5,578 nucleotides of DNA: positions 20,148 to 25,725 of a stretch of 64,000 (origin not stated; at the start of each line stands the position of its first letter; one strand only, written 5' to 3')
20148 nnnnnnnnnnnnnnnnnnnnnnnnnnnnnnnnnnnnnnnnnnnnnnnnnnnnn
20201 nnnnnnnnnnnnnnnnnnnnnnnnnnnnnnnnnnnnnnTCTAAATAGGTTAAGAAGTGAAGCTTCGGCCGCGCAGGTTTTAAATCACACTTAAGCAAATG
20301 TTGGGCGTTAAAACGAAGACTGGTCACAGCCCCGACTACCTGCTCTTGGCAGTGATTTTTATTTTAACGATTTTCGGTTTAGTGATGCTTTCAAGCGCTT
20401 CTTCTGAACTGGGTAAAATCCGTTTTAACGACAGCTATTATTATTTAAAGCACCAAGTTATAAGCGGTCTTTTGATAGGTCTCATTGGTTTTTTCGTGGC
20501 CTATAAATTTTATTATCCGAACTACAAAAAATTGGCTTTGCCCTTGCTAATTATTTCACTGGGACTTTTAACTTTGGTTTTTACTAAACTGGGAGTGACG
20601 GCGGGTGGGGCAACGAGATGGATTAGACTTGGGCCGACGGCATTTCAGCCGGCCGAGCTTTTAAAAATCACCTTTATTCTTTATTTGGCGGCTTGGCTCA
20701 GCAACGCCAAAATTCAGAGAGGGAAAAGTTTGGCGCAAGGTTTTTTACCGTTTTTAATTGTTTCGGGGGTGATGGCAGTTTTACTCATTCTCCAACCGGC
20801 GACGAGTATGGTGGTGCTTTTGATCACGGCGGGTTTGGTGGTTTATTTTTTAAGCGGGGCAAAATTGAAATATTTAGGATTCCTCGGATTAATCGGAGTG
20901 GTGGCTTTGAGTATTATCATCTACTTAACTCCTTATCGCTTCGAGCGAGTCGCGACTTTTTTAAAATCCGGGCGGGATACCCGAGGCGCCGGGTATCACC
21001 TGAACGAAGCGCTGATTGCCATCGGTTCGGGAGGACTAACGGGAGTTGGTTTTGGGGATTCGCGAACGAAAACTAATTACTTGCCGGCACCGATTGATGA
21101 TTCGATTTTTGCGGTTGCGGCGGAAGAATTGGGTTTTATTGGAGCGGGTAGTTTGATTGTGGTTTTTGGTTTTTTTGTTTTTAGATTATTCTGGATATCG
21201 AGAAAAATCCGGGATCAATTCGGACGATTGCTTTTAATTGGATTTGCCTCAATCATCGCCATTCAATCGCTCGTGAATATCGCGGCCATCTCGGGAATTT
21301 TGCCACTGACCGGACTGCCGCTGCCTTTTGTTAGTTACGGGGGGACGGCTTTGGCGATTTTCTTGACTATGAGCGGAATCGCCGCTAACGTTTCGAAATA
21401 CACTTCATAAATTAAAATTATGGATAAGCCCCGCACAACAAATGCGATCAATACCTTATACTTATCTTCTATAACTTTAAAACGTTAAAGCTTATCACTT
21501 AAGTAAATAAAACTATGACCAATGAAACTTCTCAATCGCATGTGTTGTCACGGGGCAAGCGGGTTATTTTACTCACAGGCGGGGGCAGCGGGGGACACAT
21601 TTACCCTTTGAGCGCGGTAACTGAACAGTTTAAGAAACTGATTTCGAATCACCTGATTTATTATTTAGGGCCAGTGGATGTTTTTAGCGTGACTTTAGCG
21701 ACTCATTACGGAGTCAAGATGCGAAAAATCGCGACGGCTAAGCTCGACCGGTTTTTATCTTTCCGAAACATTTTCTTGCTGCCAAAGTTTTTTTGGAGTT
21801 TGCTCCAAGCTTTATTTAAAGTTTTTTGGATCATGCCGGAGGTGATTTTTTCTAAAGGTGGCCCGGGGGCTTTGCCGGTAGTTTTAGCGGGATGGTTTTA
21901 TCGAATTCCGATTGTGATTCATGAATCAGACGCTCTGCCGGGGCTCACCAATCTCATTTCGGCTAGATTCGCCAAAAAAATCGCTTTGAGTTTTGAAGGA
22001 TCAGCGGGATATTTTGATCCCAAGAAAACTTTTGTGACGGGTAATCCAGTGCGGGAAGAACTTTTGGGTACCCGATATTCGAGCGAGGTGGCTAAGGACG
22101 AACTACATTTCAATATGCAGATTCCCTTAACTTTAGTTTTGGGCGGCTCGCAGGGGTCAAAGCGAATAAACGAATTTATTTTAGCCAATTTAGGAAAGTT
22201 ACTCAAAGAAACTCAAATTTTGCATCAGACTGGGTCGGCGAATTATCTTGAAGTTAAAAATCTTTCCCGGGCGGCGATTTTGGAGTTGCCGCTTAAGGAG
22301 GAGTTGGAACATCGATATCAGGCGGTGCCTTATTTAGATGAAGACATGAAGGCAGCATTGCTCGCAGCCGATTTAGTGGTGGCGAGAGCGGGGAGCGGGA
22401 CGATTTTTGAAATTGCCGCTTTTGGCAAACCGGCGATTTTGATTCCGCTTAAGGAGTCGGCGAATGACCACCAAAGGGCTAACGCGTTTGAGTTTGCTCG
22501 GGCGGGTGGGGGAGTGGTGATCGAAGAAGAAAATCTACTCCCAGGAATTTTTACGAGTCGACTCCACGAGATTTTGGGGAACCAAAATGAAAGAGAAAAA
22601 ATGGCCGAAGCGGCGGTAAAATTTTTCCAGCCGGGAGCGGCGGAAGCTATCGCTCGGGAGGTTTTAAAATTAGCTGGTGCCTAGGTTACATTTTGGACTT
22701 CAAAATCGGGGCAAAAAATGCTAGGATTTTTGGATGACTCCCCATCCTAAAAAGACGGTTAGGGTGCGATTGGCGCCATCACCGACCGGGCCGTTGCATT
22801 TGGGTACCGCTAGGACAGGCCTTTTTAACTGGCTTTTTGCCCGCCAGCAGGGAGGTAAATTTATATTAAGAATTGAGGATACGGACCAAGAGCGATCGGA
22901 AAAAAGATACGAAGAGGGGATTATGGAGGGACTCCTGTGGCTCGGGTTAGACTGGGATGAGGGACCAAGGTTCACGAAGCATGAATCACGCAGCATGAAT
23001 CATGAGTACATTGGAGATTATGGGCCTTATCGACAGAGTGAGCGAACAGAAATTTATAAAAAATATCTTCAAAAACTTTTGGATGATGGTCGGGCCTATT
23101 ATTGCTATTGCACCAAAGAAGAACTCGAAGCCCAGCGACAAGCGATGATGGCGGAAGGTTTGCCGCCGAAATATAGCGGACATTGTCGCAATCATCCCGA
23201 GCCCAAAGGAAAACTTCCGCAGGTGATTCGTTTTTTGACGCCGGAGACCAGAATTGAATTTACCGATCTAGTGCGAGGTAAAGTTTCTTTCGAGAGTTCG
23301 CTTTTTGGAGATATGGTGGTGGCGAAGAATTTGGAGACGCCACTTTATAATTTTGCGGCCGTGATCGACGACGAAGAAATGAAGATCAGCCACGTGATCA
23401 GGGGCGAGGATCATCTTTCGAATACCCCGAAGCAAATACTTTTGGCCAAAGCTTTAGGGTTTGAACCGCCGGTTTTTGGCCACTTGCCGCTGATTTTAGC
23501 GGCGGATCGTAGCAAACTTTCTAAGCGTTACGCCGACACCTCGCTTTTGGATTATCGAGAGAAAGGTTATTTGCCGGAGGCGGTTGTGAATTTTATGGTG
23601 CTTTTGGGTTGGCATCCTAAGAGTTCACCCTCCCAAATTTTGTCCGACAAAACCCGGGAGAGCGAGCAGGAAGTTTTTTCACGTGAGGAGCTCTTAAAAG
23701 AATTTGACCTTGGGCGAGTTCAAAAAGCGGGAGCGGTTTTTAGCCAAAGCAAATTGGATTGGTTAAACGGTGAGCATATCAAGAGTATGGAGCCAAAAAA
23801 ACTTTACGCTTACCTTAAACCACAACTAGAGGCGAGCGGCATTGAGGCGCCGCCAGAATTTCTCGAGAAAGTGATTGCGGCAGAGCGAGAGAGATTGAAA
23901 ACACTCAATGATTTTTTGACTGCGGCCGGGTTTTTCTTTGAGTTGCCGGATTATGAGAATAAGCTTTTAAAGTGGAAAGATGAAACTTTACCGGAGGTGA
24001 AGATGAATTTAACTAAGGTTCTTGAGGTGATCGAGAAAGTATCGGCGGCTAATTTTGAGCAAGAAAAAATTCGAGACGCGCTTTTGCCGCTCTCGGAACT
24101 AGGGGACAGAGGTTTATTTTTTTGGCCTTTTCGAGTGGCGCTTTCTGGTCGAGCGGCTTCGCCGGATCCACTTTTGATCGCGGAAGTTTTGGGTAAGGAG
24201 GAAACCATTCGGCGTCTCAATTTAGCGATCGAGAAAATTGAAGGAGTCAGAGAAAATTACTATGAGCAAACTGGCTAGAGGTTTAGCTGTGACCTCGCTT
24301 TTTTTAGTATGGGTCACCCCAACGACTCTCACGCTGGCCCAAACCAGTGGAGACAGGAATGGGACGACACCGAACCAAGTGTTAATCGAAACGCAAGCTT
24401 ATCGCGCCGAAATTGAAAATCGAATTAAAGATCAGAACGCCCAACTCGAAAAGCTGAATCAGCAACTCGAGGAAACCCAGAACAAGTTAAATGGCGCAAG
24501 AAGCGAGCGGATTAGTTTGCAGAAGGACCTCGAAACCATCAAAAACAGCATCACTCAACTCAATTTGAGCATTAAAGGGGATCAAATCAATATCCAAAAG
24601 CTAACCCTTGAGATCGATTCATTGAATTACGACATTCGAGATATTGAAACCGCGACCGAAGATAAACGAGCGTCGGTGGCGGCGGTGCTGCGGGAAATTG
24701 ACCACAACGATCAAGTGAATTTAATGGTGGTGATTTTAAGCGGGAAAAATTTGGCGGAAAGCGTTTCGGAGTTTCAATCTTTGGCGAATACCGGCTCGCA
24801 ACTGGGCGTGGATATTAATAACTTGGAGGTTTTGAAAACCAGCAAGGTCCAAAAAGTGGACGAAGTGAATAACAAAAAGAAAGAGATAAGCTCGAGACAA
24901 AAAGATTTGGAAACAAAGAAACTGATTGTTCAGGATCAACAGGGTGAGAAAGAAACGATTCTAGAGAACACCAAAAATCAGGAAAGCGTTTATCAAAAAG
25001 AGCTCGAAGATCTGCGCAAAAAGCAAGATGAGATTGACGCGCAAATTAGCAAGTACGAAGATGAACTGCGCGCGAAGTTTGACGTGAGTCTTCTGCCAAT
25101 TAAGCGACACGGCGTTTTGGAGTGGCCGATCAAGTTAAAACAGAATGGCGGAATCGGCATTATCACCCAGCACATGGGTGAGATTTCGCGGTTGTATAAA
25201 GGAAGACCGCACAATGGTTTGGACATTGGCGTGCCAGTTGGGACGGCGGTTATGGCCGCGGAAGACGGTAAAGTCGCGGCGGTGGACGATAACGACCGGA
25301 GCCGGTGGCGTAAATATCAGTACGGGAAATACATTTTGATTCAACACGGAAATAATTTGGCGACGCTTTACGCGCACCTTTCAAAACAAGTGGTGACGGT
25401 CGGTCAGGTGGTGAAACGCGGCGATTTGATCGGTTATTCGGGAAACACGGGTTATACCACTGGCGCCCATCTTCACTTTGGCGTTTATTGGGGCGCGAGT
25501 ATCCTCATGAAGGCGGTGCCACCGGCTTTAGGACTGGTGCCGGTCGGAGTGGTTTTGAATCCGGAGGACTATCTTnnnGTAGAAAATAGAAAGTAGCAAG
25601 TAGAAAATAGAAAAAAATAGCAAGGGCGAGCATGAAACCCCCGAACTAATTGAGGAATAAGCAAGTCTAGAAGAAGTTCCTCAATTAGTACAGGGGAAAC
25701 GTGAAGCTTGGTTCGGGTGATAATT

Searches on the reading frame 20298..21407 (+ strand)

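Call 11: search_protein_families(library=pfam, proteins=[window:20298-21407:+], max_evalue=0.001)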
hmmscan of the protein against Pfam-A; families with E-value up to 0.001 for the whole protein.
window:20298-21407:+ (370 aa): 1 family
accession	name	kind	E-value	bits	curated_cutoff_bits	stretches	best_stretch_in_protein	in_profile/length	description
PF01098.24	FTSW_RODA_SPOVE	-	1.8e-90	303.9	26.4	1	15-369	3-354/356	Cell cycle protein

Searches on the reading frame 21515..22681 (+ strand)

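Call 11: search_protein_families(library=pfam, proteins=[window:21515-22681:+], max_evalue=0.001)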
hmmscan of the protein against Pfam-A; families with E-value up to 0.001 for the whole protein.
window:21515-22681:+ (389 aa): 3 families
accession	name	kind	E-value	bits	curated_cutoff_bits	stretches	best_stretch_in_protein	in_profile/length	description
PF04101.22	Glyco_tran_28_C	-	7.2e-37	127.4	22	1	207-375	3-162/166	Glycosyltransferase family 28 C-terminal domain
PF03033.26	Glyco_transf_28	-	1e-26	94.1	26.2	1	18-157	1-138/139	Glycosyltransferase family 28 N-terminal domain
PF08660.17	Alg14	-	0.00027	21.4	27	1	24-132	6-118/171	Oligosaccharide biosynthesis protein Alg14 like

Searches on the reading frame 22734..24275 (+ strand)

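Call 71: search_protein_families(library=pfam, proteins=[window:22734-24275:+], max_evalue=0.00001)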
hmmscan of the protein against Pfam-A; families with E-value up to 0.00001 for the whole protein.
window:22734-24275:+ (514 aa): 2 families
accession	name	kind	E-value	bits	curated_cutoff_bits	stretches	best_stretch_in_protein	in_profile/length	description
PF00749.27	tRNA-synt_1c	-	3.5e-93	312.4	23.4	1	9-343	2-314/314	tRNA synthetases class I (E and Q), catalytic domain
PF19269.4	Anticodon_2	-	1.4e-23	84.3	23.6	1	357-499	2-141/141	Anticodon binding domain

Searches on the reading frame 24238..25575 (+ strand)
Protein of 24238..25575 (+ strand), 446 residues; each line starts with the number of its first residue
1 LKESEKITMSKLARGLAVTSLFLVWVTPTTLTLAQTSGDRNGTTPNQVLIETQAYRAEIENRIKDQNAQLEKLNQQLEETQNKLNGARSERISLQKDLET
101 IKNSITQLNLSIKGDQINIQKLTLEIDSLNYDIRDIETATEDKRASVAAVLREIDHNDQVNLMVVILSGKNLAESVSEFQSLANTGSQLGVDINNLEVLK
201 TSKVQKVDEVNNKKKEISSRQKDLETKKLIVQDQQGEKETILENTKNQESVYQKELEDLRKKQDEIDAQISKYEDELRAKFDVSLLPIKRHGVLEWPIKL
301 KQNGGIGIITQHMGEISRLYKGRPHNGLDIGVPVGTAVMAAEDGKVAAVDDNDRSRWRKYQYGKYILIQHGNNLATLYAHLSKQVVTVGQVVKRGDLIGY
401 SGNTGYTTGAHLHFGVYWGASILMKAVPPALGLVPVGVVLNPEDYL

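Call 71: search_protein_families(library=pfam, proteins=[window:24238-25575:+], max_evalue=0.00001)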
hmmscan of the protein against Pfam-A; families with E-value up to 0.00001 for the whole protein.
window:24238-25575:+ (446 aa): 1 family
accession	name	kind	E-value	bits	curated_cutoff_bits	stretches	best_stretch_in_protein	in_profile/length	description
PF01551.29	Peptidase_M23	-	3.2e-28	98.2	28.7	1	324-419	2-90/96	Peptidase family M23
